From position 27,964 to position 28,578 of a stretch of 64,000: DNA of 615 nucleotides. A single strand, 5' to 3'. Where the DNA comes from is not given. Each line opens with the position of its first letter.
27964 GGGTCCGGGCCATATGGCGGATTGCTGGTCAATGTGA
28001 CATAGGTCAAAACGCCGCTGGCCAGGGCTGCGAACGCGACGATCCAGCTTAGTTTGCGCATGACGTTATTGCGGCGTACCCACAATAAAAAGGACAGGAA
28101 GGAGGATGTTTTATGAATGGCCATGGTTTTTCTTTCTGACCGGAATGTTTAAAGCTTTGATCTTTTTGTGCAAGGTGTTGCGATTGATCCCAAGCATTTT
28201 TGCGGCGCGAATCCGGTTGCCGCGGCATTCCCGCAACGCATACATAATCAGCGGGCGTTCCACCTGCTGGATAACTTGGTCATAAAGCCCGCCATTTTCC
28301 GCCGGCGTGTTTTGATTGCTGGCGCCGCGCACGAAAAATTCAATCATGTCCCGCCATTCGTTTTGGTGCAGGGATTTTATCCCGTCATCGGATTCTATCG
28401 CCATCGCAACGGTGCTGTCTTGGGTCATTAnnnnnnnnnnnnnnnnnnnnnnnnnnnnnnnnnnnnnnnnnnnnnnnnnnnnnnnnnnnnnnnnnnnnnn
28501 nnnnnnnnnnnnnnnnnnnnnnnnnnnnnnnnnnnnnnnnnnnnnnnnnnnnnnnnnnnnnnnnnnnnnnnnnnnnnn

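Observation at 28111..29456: dusB is followed by a translationally coupled 105-aa Fis-like gene where alphaproteobacteria normally carry ntrB-ntrC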

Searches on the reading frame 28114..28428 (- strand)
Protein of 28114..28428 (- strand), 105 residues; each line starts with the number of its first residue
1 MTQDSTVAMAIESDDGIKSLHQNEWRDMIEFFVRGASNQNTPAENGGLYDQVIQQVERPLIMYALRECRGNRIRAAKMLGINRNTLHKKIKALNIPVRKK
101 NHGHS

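Call 3: search_protein_families(library=pfam, proteins=[window:28114-28428:-], max_evalue=0.01)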
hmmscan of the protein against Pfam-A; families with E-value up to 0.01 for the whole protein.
window:28114-28428:- (105 aa): 2 families
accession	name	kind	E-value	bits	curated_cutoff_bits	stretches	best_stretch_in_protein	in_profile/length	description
PF02954.25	HTH_8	-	1.2e-15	57.4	22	1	54-92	3-41/42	Bacterial regulatory protein, Fis family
PF13556.12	HTH_30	-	0.00055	20.1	27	1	64-92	7-35/59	PucR C-terminal helix-turn-helix domain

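Call 4: search_protein_families(library=ncbifam, proteins=[window:28114-28428:-], max_evalue=0.01)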
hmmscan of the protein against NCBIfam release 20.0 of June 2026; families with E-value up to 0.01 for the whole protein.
window:28114-28428:- (105 aa): 18 families
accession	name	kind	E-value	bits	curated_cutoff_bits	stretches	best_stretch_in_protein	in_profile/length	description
TIGR01818.1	ntrC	equivalog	8.5e-15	54.5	558.6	1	12-93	386-463/463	nitrogen regulation protein NR(I)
NF002517.0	PRK01905.1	equivalog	9.6e-15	54.9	122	1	44-91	25-72/77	Fis family transcriptional regulator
NF001659.0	PRK00430.1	equivalog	9.8e-15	55.1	99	1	13-93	15-95/98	DNA-binding transcriptional regulator Fis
NF050807.1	TransRegFlbDCaul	equivalog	9.1e-09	34.7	750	1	10-92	360-437/454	sigma-54-dependent transcriptional regulator FlbD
NF041552.1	TF_PrdR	equivalog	1.2e-07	30.4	795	1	50-92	533-575/577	sigma-54 dependent transcriptional regulator PrdR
NF008469.0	PRK11361.1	equivalog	5.4e-07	28.7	714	1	32-95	393-456/461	acetoacetate metabolism transcriptional regulator AtoC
NF008176.1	PRK10923.1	equivalog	2.5e-06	26.4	620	1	46-94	419-467/469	nitrogen regulation protein NR(I)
NF008485.2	PRK11388.1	equivalog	5e-06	25.1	551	1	51-99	593-641/643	dihydroxyacetone kinase operon transcriptional regulator DhaR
TIGR02040.1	PpsR-CrtJ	equivalog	0.00035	19.8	275.4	1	53-94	400-441/442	transcriptional regulator PpsR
TIGR02915.1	PEP_resp_reg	equivalog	0.0004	19.4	502.6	1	50-94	399-443/445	PEP-CTERM-box response regulator transcription factor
NF007689.0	PRK10365.1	equivalog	0.00087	18.2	760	1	51-90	400-439/441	sigma-54-dependent response regulator transcription factor ZraR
NF051870.1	NAssimRespRegNtrX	equivalog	0.0025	16.8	600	1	55-94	412-451/452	nitrogen assimilation response regulator NtrX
NF049963.1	RespRegFlgRCampy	domain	0.0029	16.5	750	1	51-94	385-428/429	fla regulon two-component system response regulator FlgR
NF011953.0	PRK15424.1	equivalog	0.0037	15.9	703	1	55-92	496-533/538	propionate catabolism operon regulatory protein PrpR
TIGR02974.1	phageshock_pspF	equivalog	0.0043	16.3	443.55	1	37-90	284-333/336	phage shock protein operon transcriptional activator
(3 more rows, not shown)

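Call 5: find_homologous_proteins(query=window:28114-28428:-, max_evalue=0.001)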
Query window:28114-28428:- (105 aa): 68 proteins with E <= 0.001 among 68 candidates.
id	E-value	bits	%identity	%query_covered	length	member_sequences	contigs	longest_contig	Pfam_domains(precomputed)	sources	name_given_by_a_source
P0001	9.3e-64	229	100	100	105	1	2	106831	PF02954.26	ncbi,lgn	-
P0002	2.6e-26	109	72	77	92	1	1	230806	PF02954.26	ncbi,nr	ncbi:MAG: hypothetical protein EYC62_02025 [Alphaproteobacteria bacterium]|nr:MAG: hypothetical prot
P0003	3.2e-26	109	72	77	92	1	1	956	PF02954.26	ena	-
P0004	1.0e-25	107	66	84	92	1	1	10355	PF02954.26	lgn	-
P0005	1.9e-25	107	69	80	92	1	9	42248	PF02954.26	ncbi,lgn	-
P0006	7.1e-22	95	56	79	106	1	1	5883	PF02954.26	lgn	-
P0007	8.1e-21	92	54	88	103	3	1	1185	PF02954.26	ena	-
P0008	1.6e-15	75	54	67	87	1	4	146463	PF02954.26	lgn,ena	-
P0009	1.0e-13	69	66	48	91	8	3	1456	PF02954.26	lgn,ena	-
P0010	2.8e-13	67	60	50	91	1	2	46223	PF02954.26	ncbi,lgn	ncbi:MAG: helix-turn-helix domain-containing protein [Alphaproteobacteria bacterium]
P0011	5.1e-13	67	51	60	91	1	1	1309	PF02954.26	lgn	-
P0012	8.5e-13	66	49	72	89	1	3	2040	PF02954.26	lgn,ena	-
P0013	1.8e-12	65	59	56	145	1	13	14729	PF02954.26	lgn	-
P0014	7.7e-12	63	58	48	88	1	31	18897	PF02954.26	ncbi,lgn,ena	-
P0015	1.3e-11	62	63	51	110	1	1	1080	PF02954.26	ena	-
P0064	7.9e-7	47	46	56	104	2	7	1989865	PF02954.26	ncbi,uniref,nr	ncbi:MAG: helix-turn-helix domain-containing protein [Zymomonas mobilis subsp. pomaceae]|uniref:Tran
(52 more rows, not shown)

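Call 6: find_encoding_contigs(protein=P0001, flank=10000, max_places=4)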
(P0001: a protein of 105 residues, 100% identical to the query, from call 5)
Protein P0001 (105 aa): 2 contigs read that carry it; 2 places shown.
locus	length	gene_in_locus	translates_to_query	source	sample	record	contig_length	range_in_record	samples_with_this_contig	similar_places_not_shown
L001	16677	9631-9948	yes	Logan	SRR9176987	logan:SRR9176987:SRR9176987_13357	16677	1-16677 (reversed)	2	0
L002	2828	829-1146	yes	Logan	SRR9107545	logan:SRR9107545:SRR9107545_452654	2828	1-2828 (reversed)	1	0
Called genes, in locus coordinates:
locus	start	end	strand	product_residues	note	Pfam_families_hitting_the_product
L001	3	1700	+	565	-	?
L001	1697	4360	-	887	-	PF13188:PAS_8 (faint), PF00989:PAS, PF08448:PAS_4 (weak), PF13426:PAS_9, PF00512:HisKA, PF02518:HATPase_c, PF00072:Response_reg, PF01627:Hpt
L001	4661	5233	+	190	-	-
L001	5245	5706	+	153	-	PF10604:Polyketide_cyc2 (weak), PF03364:Polyketide_cyc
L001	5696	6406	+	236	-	PF05857:TraX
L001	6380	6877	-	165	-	PF02464:CinA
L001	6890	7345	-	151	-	PF04608:PgpA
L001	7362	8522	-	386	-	PF01128:IspD, PF12804:NTP_transf_3 (faint), PF02542:YgbB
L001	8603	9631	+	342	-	PF01207:Dus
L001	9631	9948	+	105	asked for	PF02954:HTH_8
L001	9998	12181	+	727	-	PF19312:NtrY_N, PF00672:HAMP, PF00989:PAS, PF00512:HisKA, PF02518:HATPase_c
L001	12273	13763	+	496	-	PF00072:Response_reg, PF00158:Sigma54_activat, PF14532:Sigma54_activ_2, PF07728:AAA_5 (weak), PF25601:AAA_lid_14, PF02954:HTH_8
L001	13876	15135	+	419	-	-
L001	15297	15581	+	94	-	PF17209:Hfq, PF21979:Hfq_1 (weak)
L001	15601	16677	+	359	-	?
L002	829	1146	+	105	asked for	PF02954:HTH_8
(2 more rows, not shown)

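Call 7: find_encoding_contigs(protein=P0002, flank=10000, max_places=3)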
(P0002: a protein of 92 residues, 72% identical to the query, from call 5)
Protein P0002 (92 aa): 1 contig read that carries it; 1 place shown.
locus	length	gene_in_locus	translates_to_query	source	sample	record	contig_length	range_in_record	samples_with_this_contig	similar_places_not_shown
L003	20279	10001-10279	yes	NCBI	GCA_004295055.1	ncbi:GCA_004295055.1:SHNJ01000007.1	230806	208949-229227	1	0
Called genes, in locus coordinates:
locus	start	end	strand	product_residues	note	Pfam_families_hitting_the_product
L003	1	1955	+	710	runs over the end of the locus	PF00909:Ammonium_transp, PF00512:HisKA, PF02518:HATPase_c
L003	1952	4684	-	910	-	PF08448:PAS_4 (weak), PF13188:PAS_8 (faint), PF00989:PAS, PF13426:PAS_9, PF00512:HisKA, PF02518:HATPase_c, PF00072:Response_reg, PF01627:Hpt, +2 more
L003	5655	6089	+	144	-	PF03364:Polyketide_cyc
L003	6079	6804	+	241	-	PF05857:TraX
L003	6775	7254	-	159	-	PF02464:CinA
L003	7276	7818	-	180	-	PF04608:PgpA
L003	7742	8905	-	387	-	PF01128:IspD, PF02348:CTP_transf_3 (weak), PF12804:NTP_transf_3, PF02542:YgbB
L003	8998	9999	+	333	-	PF01207:Dus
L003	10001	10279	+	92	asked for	PF02954:HTH_8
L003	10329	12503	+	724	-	PF19312:NtrY_N, PF00672:HAMP, PF00989:PAS (weak), PF08448:PAS_4 (faint), PF00512:HisKA, PF02518:HATPase_c, PF13581:HATPase_c_2 (weak)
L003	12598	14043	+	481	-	PF00072:Response_reg, PF00158:Sigma54_activat, PF14532:Sigma54_activ_2, PF07728:AAA_5, PF25601:AAA_lid_14, PF02954:HTH_8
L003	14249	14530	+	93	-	PF17209:Hfq, PF21979:Hfq_1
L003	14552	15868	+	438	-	PF13167:GTP-bdg_N, PF16360:GTP-bdg_M, PF01926:MMR_HSR1, PF19275:HflX_C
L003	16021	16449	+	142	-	-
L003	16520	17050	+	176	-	-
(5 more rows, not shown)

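Call 10: find_related_loci(query=A1, collection=genome_contigs, flank=6000)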
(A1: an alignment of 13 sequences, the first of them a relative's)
Query A1 (105 aa) in genome_contigs; peptide patterns used: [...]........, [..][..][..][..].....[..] (x = any residue, [..] = any of these).
600 stretches matched a pattern (row limit reached: there are more); 589 encode a relative of the query (tblastn E <= 1e-3); the best 80 are kept; 80 distinct loci.
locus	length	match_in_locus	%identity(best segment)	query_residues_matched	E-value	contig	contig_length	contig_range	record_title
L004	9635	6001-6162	63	48-101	3e-18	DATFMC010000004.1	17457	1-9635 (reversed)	MAG TPA_asm: Geopsychrobacteraceae bacterium isolate SMAG_U9214 k141_254771, whole genome shotgun sequence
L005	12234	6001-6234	50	16-97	1e-17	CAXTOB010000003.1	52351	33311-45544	MAG TPA_asm: uncultured Acetobacteraceae bacterium isolate public_SRR14722165_metawrap_bin.2 genome assembly, contig: pu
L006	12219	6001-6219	47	28-100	1e-17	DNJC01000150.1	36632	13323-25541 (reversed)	MAG TPA_asm: Geobacter sp. isolate UBA9964 contig_166, whole genome shotgun sequence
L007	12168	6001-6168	59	47-102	5e-17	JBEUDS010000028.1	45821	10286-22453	Sphingosinicellaceae bacterium M-36 strain M36 Scaffold28, whole genome shotgun sequence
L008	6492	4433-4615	57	35-97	2e-17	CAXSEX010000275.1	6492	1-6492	MAG: uncultured Acetobacteraceae bacterium isolate private_X16_metawrap_bin.9 genome assembly, contig: private_X16_metaw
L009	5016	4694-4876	57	35-97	2e-17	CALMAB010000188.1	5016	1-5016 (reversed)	MAG TPA_asm: uncultured Acetobacteraceae bacterium isolate SRR13685132_bin.25_CONCOCT_v1.1_MAG genome assembly, contig:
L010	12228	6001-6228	50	18-97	2e-17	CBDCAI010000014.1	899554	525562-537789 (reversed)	MAG: Acetobacteraceae bacterium isolate 467a9fa8-3835-4ef4-acad-246a66e1c9c5 genome assembly, contig: contig_14, whole g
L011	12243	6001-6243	48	13-97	2e-17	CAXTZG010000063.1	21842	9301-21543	MAG TPA_asm: uncultured Acetobacteraceae bacterium isolate public_SRR7232211_metawrap_bin.1 genome assembly, contig: pub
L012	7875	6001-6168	61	43-98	3e-17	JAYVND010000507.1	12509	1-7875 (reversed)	MAG: Bdellovibrionales bacterium isolate GL65_DN_concoct_201 GL65_DN_concoct_201_506, whole genome shotgun sequence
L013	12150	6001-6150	66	48-97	3e-17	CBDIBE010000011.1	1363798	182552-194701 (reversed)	MAG: Acetobacteraceae bacterium isolate 73c40a48-5cff-4043-acaf-44054159e737 genome assembly, contig: contig_11, whole g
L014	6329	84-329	43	10-95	5e-17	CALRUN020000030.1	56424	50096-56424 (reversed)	MAG: Alsobacter soli isolate JJ-LAS318NC5-148-6-m2-bin81 genome assembly, contig: JJ-ZL8A6-452-C173, whole genome shotgu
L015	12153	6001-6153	63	47-97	1e-16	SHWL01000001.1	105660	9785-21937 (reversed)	MAG: Acetobacteraceae bacterium isolate Baikal-deep-G65 BACOMB-C468, whole genome shotgun sequence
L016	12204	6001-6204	51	35-104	1e-16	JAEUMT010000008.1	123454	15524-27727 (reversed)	MAG: Hyphomonadaceae bacterium isolate new MAG-154 k141_2913655, whole genome shotgun sequence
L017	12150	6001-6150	66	48-97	1e-16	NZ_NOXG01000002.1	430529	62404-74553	Novacetimonas pomaceti strain T5K1 NODE_2_length_430529_cov_93.6011_ID_15870, whole genome shotgun sequence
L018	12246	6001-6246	48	16-100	2e-16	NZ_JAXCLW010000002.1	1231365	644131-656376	Dongia soli strain D78 13941_scaffold2, whole genome shotgun sequence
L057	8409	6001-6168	55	44-95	2e-15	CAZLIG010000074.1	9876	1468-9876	MAG TPA_asm: uncultured Rhodospirillaceae bacterium isolate SRP192927_co3_180 genome assembly, contig: NODE_17695_length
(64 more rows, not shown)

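Call 13: find_encoding_contigs(protein=P0008, flank=8000, max_places=2)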
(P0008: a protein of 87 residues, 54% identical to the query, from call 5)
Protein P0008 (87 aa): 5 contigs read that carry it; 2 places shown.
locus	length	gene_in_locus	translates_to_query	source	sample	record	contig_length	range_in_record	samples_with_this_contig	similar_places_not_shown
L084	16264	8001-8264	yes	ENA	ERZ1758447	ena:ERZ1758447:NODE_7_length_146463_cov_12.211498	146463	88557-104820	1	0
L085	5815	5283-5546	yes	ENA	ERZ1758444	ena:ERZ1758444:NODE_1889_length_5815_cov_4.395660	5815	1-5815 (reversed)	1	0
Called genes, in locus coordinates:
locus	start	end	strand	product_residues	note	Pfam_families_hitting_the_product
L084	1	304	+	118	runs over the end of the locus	-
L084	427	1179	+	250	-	PF21926:FeeM (faint), PF13444:Acetyltransf_5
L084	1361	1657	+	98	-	-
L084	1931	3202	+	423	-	PF00364:Biotin_lipoyl, PF25997:BSH_YhbJ (weak), PF02817:E3_binding, PF00198:2-oxoacid_dh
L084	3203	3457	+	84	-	-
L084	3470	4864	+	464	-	PF01134:GIDA (weak), PF01266:DAO (faint), PF01494:FAD_binding_3 (faint), PF07992:Pyr_redox_2, PF12831:FAD_oxidored (weak), PF13738:Pyr_redox_3, PF00070:Pyr_redox, PF02852:Pyr_redox_dim, +2 more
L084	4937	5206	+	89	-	PF02604:PhdYeFM_antitox (weak)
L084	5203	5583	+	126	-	PF01850:PIN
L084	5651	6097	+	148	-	-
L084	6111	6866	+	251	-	PF07542:ATP12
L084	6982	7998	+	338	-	PF03060:NMO (faint), PF01207:Dus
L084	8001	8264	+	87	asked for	PF02954:HTH_8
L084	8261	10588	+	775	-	PF19312:NtrY_N, PF00672:HAMP, PF00989:PAS, PF00512:HisKA, PF02518:HATPase_c, PF13581:HATPase_c_2 (weak)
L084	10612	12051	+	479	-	PF00072:Response_reg, PF00158:Sigma54_activat, PF14532:Sigma54_activ_2, PF07728:AAA_5 (weak), PF25601:AAA_lid_14, PF02954:HTH_8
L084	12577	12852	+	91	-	-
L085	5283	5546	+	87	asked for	PF02954:HTH_8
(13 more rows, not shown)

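Call 14: find_encoding_contigs(protein=P0010, flank=8000, max_places=2)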
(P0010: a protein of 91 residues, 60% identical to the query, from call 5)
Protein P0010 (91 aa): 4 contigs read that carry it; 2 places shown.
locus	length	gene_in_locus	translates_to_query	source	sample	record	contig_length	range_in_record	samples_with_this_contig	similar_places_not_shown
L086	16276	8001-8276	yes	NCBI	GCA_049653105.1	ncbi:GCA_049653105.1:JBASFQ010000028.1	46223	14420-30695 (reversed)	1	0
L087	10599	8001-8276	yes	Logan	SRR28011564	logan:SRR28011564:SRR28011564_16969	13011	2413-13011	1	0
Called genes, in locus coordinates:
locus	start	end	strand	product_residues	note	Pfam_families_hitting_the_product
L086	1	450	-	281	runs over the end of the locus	PF01571:GCV_T, PF25455:Beta-barrel_CAF17_C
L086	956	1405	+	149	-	-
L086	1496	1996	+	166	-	-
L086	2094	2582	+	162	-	-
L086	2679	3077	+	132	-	PF02699:YajC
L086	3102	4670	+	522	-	PF13721:SecD-TM1 (faint), PF21760:SecD_1st, PF22599:SecDF_P1_head, PF02355:SecD_SecF_C, PF03176:MMPL (weak)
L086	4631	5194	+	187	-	PF11776:RcnB (weak)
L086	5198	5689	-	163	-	PF02464:CinA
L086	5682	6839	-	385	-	PF01128:IspD, PF12804:NTP_transf_3, PF02542:YgbB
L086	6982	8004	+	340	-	PF01207:Dus, PF03060:NMO (faint)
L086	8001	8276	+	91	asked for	PF02954:HTH_8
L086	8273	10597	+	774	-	PF19312:NtrY_N, PF00672:HAMP, PF00989:PAS, PF00512:HisKA, PF02518:HATPase_c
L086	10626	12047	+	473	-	PF00072:Response_reg, PF00158:Sigma54_activat, PF14532:Sigma54_activ_2, PF07728:AAA_5 (weak), PF25601:AAA_lid_14, PF02954:HTH_8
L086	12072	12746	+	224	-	PF00702:Hydrolase, PF12710:HAD, PF13419:HAD_2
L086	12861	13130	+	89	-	PF17209:Hfq, PF21979:Hfq_1 (weak)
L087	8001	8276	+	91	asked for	PF02954:HTH_8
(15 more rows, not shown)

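Call 15: find_encoding_contigs(protein=P0014, flank=8000, max_places=2)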
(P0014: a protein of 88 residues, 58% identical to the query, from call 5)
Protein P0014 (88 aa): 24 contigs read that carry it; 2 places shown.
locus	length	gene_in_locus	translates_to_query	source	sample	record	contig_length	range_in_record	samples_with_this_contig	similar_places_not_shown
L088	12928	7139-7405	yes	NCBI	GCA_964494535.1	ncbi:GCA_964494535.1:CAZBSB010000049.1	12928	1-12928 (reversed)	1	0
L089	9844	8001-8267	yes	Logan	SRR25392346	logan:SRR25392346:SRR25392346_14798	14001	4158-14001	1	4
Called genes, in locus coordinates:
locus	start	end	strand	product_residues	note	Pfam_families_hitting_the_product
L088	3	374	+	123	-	?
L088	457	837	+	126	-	PF02699:YajC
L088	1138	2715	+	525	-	PF21760:SecD_1st, PF22599:SecDF_P1_head, PF02355:SecD_SecF_C, PF03176:MMPL (weak)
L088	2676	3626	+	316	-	PF00892:EamA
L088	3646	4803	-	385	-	PF01128:IspD, PF12804:NTP_transf_3, PF02542:YgbB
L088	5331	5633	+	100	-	-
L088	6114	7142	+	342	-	PF01207:Dus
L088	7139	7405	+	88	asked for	PF02954:HTH_8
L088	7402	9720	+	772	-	PF19312:NtrY_N, PF00672:HAMP, PF00989:PAS, PF00512:HisKA, PF02518:HATPase_c, PF13581:HATPase_c_2 (weak)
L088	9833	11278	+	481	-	PF00072:Response_reg, PF00158:Sigma54_activat, PF13191:AAA_16 (weak), PF14532:Sigma54_activ_2, PF00004:AAA (faint), PF07728:AAA_5, PF25601:AAA_lid_14, PF02954:HTH_8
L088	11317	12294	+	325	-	PF04166:PdxA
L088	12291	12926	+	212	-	?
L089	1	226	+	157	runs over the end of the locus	PF14489:QueF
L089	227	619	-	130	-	-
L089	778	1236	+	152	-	PF00210:Ferritin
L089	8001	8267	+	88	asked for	PF02954:HTH_8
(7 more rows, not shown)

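Call 16: find_encoding_contigs(protein=P0064, flank=8000, max_places=2)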
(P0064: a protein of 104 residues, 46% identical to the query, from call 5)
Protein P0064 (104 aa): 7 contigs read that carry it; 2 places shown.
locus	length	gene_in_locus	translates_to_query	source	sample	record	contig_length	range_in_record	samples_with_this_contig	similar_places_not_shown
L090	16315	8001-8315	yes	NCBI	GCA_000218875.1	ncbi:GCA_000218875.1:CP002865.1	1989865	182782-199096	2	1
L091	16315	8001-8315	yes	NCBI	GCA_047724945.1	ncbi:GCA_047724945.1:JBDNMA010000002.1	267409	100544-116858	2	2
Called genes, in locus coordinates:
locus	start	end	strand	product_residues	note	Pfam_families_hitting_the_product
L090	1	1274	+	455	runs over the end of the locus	PF01523:PmbA_TldD_1st, PF19290:PmbA_TldD_2nd, PF19289:PmbA_TldD_3rd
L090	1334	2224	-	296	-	PF00892:EamA (weak)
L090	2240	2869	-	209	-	PF00484:Pro_CA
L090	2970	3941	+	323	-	PF16881:LIAS_N (weak), PF04055:Radical_SAM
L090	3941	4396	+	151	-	PF10604:Polyketide_cyc2, PF03364:Polyketide_cyc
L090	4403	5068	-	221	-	PF02464:CinA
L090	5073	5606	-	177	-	-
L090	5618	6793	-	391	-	PF01128:IspD, PF12804:NTP_transf_3, PF02542:YgbB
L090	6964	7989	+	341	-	PF01207:Dus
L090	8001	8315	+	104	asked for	PF02954:HTH_8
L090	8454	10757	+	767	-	PF19312:NtrY_N, PF00672:HAMP, PF00512:HisKA, PF02518:HATPase_c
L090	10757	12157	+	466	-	PF00072:Response_reg, PF00158:Sigma54_activat, PF14532:Sigma54_activ_2, PF25601:AAA_lid_14, PF02954:HTH_8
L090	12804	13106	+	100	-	PF00216:Bac_DNA_binding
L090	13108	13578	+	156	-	PF13411:MerR_1, PF00376:MerR (weak)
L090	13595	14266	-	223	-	PF02798:GST_N, PF13417:GST_N_3, PF13409:GST_N_2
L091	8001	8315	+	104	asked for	PF02954:HTH_8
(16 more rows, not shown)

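Call 35: find_homologous_proteins(query=A1, max_evalue=1e-8)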
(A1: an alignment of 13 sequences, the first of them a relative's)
Query A1 (13 sequences) (105 aa, profile of the alignment): 7940 proteins with E <= 1e-8 among 8000 candidates; the best 120 are listed.
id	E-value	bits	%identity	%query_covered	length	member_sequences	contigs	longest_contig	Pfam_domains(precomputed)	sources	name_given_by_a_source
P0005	2.4e-34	135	69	80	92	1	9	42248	PF02954.26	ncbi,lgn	-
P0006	3.5e-34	134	56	79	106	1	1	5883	PF02954.26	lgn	-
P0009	4.7e-34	134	66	48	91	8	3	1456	PF02954.26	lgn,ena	-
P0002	9.7e-34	133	72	77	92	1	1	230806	PF02954.26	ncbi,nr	ncbi:MAG: hypothetical protein EYC62_02025 [Alphaproteobacteria bacterium]|nr:MAG: hypothetical prot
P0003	1.2e-33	133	72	77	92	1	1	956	PF02954.26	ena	-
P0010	1.6e-33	132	60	50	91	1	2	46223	PF02954.26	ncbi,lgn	ncbi:MAG: helix-turn-helix domain-containing protein [Alphaproteobacteria bacterium]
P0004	2.6e-33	132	66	84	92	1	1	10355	PF02954.26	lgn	-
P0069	4.6e-33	131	62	50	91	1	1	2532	PF02954.26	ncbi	-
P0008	2.8e-32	128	54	67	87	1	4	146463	PF02954.26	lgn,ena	-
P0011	3.5e-32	128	51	60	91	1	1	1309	PF02954.26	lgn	-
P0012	4.2e-32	128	49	72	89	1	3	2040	PF02954.26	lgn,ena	-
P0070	1.3e-31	126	48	81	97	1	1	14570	PF02954.26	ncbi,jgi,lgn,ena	jgi:two-component system nitrogen regulation response regulator GlnG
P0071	1.6e-31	126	44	88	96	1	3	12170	PF02954.26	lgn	-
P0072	2.9e-31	125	53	71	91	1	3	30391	PF02954.26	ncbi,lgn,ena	-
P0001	3.0e-31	125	100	100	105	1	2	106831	PF02954.26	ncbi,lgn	-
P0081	1.0e-30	123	52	58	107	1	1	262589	PF02954.26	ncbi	-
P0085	1.5e-30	123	50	69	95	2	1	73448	PF02954.26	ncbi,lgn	-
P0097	3.1e-30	122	49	72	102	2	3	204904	PF02954.26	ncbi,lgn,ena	-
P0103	4.1e-30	121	47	77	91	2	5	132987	PF02954.26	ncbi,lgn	-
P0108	4.9e-30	121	51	52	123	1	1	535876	PF02954.26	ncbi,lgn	-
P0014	5.1e-30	121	58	48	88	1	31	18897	PF02954.26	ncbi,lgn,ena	-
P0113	8.7e-30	120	47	74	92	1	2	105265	PF02954.26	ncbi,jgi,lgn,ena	jgi:two-component system nitrogen regulation response regulator GlnG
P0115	9.4e-30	120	61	61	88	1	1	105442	PF02954.26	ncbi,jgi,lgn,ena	jgi:two-component system nitrogen regulation response regulator GlnG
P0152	3.4e-29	119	47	77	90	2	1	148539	PF02954.26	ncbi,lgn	-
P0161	5.2e-29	118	40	89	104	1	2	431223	PF02954.26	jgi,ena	jgi:two-component system nitrogen regulation response regulator GlnG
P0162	5.4e-29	118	42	93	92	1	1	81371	PF02954.26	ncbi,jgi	-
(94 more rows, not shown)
